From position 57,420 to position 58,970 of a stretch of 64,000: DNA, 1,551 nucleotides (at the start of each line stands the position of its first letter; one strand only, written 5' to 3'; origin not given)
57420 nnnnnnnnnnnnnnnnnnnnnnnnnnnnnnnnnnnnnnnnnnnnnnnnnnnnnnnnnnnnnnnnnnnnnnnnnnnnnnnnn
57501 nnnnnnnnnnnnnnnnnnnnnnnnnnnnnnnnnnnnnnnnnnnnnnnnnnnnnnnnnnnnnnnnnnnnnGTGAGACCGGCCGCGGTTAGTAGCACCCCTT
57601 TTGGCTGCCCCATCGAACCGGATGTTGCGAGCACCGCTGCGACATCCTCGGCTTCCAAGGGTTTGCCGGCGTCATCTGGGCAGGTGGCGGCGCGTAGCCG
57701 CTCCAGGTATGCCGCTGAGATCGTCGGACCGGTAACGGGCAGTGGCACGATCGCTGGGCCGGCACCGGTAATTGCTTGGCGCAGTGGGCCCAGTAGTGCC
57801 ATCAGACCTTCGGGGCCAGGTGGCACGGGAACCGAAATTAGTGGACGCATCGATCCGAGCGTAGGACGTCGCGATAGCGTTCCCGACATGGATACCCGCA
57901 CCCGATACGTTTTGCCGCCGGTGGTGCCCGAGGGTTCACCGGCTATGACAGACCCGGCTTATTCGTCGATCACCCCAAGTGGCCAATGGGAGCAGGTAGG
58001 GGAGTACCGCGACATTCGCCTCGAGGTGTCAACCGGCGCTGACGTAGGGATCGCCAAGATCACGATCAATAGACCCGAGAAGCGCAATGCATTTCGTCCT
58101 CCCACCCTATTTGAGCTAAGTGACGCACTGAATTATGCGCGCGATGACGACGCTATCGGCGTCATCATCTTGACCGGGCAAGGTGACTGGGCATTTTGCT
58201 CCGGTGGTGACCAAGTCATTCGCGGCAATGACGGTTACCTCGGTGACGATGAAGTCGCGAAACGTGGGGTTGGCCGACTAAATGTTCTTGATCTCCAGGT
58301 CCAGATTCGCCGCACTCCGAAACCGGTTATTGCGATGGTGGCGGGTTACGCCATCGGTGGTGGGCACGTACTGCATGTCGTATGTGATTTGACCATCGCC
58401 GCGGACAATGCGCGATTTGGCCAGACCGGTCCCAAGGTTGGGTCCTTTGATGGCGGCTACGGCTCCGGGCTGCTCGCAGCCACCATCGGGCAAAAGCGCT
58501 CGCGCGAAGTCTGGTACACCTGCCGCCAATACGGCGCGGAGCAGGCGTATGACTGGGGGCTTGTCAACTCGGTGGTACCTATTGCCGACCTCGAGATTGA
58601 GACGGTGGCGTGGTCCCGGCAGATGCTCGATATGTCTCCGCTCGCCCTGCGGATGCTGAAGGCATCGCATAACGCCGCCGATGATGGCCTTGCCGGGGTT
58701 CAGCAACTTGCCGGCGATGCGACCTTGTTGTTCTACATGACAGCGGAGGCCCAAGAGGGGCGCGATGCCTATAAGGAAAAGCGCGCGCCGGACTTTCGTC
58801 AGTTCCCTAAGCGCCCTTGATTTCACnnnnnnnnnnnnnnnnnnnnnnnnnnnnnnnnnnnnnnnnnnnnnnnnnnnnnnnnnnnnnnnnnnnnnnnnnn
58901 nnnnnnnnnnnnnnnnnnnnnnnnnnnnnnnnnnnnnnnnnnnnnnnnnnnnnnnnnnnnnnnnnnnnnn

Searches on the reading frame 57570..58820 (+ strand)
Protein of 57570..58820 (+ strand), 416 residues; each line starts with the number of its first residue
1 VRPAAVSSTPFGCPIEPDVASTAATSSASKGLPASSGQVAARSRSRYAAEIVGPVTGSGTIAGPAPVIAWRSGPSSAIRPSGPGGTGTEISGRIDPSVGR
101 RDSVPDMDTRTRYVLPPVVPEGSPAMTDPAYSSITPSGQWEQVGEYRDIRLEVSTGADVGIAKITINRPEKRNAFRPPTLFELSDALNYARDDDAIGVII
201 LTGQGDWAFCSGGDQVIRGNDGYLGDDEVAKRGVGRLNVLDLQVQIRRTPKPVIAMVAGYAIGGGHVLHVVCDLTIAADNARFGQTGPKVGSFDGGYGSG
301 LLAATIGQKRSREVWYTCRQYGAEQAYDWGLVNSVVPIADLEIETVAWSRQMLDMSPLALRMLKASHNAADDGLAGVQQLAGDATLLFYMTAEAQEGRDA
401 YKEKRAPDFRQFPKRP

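Call 52: search_protein_families(library=pfam, proteins=[window:57570-58820:+], max_evalue=0.0001)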
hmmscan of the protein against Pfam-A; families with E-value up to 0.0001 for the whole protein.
window:57570-58820:+ (416 aa): 2 families
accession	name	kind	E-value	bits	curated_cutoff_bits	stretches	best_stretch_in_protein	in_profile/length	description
PF00378.25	ECH_1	-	8.8e-72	241.9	27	1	159-411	4-250/251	Enoyl-CoA hydratase/isomerase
PF16113.10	ECH_2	-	3.2e-19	70.1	27.2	1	162-341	2-177/335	Enoyl-CoA hydratase/isomerase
